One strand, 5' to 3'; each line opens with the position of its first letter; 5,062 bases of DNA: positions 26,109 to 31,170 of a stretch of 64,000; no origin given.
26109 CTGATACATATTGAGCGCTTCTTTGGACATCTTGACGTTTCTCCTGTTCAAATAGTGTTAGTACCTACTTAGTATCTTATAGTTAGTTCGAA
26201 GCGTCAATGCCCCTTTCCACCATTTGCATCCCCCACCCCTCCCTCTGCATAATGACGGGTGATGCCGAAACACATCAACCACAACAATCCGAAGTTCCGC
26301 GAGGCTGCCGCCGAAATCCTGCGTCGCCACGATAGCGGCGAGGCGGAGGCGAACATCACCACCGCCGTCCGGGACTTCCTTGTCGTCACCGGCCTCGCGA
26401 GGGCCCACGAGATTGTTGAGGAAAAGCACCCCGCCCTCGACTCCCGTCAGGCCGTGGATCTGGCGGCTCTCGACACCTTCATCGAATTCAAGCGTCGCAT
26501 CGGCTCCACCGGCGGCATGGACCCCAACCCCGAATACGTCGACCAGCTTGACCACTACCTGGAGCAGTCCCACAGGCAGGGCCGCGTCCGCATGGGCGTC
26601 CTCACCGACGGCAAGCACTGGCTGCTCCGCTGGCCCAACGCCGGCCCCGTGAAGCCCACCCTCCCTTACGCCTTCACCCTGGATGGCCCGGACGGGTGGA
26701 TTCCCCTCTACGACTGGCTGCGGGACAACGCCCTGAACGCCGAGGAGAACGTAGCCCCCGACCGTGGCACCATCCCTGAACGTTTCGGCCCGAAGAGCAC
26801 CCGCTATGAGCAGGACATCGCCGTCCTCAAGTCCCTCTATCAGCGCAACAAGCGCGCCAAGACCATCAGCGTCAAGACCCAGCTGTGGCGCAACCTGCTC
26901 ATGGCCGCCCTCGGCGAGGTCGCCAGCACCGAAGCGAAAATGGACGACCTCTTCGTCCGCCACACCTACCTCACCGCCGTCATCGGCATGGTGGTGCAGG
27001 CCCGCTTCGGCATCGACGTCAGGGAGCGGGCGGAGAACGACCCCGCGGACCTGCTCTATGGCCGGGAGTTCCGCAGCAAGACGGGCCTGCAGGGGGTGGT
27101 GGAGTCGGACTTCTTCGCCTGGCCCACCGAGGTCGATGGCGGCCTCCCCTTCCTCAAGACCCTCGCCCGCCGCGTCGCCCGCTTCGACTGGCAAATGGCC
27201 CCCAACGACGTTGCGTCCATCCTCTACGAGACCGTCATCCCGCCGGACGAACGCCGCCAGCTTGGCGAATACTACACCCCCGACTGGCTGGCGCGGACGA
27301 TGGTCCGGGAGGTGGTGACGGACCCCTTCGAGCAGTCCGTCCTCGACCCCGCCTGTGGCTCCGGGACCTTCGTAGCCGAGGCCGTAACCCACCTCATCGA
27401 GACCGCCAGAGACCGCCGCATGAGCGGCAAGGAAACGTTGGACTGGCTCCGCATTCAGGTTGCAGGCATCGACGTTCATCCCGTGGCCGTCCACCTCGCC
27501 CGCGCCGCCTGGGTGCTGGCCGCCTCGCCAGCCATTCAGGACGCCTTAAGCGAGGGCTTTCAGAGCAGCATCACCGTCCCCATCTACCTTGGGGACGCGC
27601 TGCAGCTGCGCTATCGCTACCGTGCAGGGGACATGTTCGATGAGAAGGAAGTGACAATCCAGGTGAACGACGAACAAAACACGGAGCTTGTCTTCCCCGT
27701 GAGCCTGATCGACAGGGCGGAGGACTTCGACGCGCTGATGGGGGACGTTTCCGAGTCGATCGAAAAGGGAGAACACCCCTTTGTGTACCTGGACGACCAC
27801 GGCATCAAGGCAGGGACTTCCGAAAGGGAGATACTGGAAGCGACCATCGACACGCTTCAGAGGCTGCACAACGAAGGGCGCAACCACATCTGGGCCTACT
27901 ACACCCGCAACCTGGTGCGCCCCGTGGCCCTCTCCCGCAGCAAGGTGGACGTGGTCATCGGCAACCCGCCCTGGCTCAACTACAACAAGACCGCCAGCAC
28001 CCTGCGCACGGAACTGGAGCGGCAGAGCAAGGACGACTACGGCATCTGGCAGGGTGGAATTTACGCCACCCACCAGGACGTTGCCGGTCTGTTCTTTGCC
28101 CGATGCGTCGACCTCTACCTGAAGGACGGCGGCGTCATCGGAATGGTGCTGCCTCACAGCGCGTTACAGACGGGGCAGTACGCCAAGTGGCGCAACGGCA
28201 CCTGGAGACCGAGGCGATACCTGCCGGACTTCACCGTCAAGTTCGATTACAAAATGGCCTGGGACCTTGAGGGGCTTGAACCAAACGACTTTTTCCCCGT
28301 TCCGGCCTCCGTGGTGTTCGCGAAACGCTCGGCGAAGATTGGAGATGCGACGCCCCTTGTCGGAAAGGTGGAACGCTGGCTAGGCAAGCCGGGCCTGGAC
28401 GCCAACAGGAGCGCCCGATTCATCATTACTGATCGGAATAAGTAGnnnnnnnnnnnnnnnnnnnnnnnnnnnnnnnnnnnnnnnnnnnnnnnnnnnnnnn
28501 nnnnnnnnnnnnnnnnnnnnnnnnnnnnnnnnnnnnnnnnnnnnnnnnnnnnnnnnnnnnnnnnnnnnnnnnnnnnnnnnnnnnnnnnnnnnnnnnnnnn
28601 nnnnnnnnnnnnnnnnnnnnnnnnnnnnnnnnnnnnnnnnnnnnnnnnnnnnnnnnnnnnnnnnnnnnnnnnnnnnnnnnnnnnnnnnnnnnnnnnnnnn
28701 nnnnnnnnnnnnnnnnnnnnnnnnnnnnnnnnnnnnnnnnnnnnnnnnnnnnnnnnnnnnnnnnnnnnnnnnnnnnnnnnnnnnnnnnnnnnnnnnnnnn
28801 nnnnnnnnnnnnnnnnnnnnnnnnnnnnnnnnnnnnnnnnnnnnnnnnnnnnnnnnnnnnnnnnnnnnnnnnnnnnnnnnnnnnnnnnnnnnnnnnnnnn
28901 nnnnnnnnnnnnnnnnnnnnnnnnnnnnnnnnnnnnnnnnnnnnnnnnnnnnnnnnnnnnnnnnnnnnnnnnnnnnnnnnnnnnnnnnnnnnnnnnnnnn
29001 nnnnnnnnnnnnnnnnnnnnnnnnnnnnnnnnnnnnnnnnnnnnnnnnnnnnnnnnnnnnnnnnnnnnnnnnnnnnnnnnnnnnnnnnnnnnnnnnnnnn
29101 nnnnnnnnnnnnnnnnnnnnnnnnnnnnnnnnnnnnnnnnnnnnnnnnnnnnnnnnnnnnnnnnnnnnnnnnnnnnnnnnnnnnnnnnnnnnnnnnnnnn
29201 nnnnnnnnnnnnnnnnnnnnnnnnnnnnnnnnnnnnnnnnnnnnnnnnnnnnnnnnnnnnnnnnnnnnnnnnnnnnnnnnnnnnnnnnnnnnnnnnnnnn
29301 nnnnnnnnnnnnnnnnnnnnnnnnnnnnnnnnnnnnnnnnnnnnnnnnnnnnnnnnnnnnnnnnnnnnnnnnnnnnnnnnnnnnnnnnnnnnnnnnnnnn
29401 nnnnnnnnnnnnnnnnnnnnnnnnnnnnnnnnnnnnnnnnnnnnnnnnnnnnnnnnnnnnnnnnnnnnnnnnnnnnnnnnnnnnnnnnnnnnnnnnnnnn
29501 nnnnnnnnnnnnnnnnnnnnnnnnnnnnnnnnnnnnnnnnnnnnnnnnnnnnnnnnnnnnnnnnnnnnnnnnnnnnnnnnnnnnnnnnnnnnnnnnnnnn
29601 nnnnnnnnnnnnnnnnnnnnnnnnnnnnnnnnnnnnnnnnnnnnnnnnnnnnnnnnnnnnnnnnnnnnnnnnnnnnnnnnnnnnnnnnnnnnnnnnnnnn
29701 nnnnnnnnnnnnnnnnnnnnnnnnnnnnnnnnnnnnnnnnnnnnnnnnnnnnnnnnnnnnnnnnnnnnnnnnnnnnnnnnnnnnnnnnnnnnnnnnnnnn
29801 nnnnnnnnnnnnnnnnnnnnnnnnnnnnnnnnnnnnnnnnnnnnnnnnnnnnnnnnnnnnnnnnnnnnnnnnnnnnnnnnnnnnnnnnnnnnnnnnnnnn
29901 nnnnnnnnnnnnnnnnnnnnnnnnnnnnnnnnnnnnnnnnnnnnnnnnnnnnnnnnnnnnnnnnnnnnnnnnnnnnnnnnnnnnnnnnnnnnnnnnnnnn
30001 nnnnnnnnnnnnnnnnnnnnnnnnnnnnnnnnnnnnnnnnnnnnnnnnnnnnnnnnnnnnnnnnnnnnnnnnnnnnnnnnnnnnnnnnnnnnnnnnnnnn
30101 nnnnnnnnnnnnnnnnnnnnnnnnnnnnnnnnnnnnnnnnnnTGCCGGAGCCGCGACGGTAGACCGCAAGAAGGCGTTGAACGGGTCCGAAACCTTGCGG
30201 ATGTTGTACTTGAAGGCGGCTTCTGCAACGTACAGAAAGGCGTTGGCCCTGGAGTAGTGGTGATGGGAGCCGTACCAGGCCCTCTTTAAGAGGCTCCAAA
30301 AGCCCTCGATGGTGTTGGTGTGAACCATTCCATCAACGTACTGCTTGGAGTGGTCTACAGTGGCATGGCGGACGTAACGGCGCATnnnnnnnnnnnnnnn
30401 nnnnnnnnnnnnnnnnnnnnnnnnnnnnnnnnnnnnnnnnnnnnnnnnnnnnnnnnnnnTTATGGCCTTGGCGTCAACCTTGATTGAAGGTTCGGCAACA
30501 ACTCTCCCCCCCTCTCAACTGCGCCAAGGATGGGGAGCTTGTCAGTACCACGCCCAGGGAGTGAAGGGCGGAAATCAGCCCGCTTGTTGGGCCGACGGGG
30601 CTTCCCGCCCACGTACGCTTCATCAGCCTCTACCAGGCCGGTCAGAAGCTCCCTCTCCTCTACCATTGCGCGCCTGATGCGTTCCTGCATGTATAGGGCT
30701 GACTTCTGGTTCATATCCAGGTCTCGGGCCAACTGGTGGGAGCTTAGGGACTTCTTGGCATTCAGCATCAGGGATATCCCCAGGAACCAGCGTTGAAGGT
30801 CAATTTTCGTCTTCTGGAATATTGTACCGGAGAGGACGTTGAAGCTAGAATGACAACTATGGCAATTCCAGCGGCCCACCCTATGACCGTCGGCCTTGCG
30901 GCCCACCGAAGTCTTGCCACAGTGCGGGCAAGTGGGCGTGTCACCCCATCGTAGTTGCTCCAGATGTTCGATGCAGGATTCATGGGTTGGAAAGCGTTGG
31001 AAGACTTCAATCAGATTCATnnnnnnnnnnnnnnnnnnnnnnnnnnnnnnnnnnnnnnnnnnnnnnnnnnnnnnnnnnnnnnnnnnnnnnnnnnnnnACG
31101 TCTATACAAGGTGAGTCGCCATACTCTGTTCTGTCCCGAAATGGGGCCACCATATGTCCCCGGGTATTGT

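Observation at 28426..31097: IS1595-type transporter IS carrying a methyltransferase-nuclease passenger, with intact hallmarks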

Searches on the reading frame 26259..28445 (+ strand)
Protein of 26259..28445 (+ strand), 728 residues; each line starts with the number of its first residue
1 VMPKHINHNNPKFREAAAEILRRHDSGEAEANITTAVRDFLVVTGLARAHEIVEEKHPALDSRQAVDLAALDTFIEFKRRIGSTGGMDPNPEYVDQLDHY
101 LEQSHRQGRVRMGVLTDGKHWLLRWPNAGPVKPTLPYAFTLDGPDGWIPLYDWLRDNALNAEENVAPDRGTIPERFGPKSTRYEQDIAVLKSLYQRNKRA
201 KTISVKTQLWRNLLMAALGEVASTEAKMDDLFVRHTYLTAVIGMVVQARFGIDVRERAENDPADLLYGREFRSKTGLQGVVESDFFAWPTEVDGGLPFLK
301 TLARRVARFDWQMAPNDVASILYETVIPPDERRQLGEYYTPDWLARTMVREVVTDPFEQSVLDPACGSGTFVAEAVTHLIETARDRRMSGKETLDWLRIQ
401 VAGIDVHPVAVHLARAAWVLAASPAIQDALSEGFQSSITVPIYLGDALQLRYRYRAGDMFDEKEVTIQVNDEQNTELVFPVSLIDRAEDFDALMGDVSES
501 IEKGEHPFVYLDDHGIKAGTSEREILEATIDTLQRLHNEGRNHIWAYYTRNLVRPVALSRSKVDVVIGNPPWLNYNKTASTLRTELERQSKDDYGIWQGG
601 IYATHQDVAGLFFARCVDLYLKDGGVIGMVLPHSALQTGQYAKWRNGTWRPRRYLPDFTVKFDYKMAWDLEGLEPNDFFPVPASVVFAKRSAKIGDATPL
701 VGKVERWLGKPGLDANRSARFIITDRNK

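Call 9: search_protein_families(library=pfam, proteins=[window:26259-28445:+], max_evalue=0.01)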
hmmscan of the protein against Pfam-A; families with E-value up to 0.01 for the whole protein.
window:26259-28445:+ (728 aa): 4 families
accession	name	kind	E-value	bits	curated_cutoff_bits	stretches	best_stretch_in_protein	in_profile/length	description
PF02384.22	N6_Mtase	-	3e-13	50.2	20.4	1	330-417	20-96/311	N-6 DNA Methylase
PF07669.17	Eco57I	-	2.5e-10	41.2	25.3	1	401-645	3-150/171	Eco57I restriction-modification methylase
PF01170.24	UPF0020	-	1.6e-07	31.7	22.3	1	344-415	16-93/197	RMKL-like, methyltransferase domain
PF20473.4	MmeI_Mtase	-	5.3e-05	22.9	27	1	359-423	21-87/259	MmeI, DNA-methyltransferase domain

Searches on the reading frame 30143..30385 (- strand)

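Call 9: search_protein_families(library=pfam, proteins=[window:30143-30385:-], max_evalue=0.01)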
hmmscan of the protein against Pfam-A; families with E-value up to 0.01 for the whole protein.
window:30143-30385:- (81 aa): 1 family
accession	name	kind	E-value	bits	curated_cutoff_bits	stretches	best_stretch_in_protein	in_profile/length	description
PF12762.13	DDE_Tnp_IS1595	-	4.7e-13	49.9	27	1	4-61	95-153/153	ISXO2-like transposase domain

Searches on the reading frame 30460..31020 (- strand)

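Call 9: search_protein_families(library=pfam, proteins=[window:30460-31020:-], max_evalue=0.01)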
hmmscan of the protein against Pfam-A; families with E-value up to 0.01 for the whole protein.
window:30460-31020:- (186 aa): 4 families
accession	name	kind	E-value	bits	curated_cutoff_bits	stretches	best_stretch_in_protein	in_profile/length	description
PF12760.12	Zn_ribbon_IS1595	-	4e-11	43.1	25.4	1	11-57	1-44/46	Transposase zinc-ribbon domain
PF12762.13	DDE_Tnp_IS1595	-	5.1e-07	30.3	27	1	126-172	2-48/153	ISXO2-like transposase domain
PF09723.15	Zn_ribbon_8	-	0.0021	18.5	34.4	0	15-41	10-39/41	Zinc ribbon domain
PF01780.25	Ribosomal_L37ae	-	0.0029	18.1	21.9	1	30-60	35-61/85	Ribosomal L37ae protein family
